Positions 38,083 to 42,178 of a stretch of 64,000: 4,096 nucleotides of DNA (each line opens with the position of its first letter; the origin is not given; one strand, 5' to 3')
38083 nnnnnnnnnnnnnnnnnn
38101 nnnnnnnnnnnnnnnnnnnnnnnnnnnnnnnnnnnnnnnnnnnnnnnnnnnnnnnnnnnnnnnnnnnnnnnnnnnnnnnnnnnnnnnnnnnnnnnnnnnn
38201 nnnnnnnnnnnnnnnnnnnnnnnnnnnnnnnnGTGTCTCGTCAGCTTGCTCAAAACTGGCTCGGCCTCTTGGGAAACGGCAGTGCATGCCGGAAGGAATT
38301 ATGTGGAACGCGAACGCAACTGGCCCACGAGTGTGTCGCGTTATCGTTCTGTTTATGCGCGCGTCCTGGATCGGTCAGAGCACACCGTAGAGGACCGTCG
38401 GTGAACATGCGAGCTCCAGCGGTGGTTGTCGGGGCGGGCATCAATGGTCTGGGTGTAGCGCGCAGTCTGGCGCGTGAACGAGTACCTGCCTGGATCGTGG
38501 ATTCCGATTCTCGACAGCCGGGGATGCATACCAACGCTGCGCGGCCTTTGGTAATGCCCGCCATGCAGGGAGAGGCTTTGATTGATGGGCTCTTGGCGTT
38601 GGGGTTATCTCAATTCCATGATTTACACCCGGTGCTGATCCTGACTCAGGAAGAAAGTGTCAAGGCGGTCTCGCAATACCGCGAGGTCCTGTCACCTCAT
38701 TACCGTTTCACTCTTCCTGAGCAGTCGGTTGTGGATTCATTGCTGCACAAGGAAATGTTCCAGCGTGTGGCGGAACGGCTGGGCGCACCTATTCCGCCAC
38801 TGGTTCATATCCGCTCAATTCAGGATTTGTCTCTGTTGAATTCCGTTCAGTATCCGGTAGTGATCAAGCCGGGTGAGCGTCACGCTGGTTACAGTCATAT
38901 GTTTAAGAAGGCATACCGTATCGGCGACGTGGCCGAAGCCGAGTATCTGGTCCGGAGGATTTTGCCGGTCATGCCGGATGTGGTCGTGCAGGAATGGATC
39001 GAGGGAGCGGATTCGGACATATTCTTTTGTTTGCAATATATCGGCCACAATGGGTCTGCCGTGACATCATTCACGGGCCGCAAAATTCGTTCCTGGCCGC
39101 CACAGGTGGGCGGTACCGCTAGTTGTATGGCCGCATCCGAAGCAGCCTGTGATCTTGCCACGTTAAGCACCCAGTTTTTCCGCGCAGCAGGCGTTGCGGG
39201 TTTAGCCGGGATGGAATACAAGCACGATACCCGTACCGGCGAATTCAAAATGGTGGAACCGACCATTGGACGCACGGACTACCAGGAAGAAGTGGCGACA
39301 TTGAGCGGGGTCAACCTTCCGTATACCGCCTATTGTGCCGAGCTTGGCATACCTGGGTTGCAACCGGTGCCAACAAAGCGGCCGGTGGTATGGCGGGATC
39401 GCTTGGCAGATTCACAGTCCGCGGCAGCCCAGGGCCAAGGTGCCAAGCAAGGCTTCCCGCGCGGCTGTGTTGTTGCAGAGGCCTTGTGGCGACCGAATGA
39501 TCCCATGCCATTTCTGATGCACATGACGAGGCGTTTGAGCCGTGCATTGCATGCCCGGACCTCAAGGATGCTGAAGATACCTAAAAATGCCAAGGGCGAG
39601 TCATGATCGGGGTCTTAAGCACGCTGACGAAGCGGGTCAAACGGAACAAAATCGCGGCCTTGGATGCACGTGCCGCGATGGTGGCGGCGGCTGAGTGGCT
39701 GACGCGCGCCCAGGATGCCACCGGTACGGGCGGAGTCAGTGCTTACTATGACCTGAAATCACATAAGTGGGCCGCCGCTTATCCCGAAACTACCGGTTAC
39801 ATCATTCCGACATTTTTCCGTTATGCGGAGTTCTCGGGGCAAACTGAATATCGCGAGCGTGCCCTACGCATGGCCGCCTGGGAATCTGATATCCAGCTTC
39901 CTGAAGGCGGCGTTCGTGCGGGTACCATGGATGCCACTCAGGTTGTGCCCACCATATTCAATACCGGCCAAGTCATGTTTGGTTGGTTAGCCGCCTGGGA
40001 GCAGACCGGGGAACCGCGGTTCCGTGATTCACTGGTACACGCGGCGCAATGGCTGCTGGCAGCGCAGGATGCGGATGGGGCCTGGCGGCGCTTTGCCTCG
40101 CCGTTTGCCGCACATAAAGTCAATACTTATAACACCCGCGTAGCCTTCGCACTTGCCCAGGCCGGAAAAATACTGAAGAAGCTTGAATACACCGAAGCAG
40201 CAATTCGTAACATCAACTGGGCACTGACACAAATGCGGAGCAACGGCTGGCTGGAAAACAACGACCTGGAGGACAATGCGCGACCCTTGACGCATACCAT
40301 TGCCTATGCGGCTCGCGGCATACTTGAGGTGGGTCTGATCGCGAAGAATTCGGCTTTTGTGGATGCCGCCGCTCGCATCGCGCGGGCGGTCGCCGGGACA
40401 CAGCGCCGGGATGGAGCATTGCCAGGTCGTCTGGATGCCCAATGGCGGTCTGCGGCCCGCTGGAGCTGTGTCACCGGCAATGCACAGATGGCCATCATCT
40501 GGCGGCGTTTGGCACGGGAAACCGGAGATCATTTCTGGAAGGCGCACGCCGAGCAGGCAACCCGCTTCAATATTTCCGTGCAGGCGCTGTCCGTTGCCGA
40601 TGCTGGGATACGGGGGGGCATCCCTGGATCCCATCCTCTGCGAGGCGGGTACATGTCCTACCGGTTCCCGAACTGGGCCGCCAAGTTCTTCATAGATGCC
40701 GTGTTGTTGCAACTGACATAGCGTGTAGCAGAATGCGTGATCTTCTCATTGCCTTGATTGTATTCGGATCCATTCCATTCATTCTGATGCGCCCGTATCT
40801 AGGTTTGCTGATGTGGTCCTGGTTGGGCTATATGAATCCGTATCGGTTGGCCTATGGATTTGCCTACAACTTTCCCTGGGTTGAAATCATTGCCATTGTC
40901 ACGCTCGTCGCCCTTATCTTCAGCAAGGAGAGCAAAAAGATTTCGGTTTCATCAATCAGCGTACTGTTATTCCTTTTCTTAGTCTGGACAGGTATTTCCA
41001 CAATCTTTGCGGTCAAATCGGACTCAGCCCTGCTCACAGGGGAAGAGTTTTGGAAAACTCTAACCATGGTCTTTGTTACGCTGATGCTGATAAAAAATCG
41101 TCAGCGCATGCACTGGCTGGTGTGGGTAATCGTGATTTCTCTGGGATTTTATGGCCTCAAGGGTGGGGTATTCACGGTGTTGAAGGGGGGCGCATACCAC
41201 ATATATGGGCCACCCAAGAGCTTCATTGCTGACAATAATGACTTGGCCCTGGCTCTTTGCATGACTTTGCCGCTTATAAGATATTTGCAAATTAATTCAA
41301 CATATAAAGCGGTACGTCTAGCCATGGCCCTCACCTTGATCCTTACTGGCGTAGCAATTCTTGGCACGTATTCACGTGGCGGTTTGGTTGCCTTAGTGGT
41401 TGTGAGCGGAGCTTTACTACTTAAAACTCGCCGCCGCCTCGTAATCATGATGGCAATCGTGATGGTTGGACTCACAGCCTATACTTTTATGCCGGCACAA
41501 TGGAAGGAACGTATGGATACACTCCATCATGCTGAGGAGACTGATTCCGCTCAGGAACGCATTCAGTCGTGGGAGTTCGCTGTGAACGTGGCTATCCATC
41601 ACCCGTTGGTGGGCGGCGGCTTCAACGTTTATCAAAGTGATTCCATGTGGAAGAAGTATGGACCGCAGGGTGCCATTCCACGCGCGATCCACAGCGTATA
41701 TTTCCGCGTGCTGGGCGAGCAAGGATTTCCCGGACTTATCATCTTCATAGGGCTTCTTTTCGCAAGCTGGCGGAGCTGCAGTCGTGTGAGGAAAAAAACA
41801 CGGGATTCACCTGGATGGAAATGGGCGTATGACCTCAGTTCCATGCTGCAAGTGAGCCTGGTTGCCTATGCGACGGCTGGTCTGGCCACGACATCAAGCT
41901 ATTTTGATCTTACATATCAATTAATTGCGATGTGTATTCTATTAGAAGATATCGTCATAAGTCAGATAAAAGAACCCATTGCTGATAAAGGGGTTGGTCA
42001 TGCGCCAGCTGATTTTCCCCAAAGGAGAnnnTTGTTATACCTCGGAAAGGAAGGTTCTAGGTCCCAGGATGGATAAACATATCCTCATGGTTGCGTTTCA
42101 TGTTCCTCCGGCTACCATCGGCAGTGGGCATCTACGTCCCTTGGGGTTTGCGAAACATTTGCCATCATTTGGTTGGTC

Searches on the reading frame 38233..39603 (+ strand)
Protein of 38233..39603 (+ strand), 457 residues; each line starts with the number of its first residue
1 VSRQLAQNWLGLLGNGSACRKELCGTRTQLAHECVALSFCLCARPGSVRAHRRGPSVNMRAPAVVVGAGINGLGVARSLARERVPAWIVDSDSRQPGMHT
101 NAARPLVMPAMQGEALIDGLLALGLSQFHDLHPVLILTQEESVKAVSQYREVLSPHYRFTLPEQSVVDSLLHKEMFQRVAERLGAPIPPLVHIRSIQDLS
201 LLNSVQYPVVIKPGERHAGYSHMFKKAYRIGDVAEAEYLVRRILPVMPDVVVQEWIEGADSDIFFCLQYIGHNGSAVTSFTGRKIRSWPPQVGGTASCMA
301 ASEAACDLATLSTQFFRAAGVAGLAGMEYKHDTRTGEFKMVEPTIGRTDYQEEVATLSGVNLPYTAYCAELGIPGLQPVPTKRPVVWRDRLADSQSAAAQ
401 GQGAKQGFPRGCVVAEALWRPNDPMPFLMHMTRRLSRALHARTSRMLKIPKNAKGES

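Call 11: search_protein_families(library=pfam, proteins=[window:38233-39603:+], max_evalue=0.001)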
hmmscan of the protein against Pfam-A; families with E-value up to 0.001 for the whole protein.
window:38233-39603:+ (457 aa): 0 families

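Call 13: search_protein_families(library=ncbifam, proteins=[window:38233-39603:+], max_evalue=0.00001)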
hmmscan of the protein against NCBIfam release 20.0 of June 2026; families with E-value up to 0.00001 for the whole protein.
window:38233-39603:+ (457 aa): 1 family
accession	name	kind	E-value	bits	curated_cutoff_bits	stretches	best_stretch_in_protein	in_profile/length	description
NF009402.0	PRK12767.1-1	equivalog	9.5e-10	37.8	218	1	66-262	10-199/329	carbamoyl phosphate synthase-like protein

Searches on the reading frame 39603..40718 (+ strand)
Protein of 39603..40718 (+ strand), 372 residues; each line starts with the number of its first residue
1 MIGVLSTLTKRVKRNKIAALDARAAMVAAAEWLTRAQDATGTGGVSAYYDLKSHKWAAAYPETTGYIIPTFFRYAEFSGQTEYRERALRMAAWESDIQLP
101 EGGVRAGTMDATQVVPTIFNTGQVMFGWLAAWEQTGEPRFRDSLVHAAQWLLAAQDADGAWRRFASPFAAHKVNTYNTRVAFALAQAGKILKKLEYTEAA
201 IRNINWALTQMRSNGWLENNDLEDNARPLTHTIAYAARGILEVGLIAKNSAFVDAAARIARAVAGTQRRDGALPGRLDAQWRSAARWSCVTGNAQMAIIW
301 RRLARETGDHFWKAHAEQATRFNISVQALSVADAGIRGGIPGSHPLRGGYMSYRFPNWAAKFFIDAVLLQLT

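Call 11: search_protein_families(library=pfam, proteins=[window:39603-40718:+], max_evalue=0.001)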
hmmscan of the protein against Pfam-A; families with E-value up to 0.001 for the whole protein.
window:39603-40718:+ (372 aa): 2 families
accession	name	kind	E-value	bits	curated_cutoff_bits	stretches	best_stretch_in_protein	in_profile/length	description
PF09492.16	Pec_lyase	-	7.2e-05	22.6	22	1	130-192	50-107/292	Pectic acid lyase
PF13243.12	SQHop_cyclase_C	-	0.0002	21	26.1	0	118-235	187-302/319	Squalene-hopene cyclase C-terminal domain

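Call 13: search_protein_families(library=ncbifam, proteins=[window:39603-40718:+], max_evalue=0.00001)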
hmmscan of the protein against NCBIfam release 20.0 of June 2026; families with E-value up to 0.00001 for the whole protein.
window:39603-40718:+ (372 aa): 1 family
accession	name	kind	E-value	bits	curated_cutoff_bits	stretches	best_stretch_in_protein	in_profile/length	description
TIGR02474.1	pec_lyase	equivalog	3.7e-08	33.3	189.8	0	97-179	30-105/295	pectate lyase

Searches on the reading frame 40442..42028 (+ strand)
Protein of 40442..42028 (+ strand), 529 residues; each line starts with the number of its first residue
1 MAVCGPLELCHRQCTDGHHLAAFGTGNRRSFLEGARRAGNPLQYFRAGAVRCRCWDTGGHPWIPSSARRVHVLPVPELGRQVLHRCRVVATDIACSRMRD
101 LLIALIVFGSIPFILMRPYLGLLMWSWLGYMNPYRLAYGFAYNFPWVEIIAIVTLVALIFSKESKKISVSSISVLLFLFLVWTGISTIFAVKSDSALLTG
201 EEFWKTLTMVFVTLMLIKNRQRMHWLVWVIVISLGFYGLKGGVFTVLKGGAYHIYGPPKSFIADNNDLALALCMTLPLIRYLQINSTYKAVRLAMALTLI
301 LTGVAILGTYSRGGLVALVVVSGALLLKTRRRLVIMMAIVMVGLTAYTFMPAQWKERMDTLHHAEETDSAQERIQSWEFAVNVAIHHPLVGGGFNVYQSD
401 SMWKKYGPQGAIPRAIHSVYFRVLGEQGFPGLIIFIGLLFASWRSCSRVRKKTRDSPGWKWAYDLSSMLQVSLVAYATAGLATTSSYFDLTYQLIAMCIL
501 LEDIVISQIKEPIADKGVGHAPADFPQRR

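Call 11: search_protein_families(library=pfam, proteins=[window:40442-42028:+], max_evalue=0.001)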
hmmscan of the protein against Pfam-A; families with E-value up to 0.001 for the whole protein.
window:40442-42028:+ (529 aa): 2 families
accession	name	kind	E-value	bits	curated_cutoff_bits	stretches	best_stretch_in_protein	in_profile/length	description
PF04932.20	Wzy_C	-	3e-23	82.7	31.7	1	297-436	1-149/149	O-Antigen ligase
PF19358.4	DUF5935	-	3.1e-21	76.6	23.6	1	98-284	1-190/193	Family of unknown function (DUF5935)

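Call 13: search_protein_families(library=ncbifam, proteins=[window:40442-42028:+], max_evalue=0.00001)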
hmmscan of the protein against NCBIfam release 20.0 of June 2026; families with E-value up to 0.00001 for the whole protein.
window:40442-42028:+ (529 aa): 2 families
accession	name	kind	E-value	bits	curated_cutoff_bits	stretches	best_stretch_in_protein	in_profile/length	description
TIGR03097.1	PEP_O_lig_1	hypoth_equivalog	1.4e-146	488.6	188.1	1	99-504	1-406/408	putative O-glycosylation ligase, exosortase A system-associated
TIGR00947.1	2A73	equivalog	2e-07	30.4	366.4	1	148-456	44-375/425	IctB family putative bicarbonate transporter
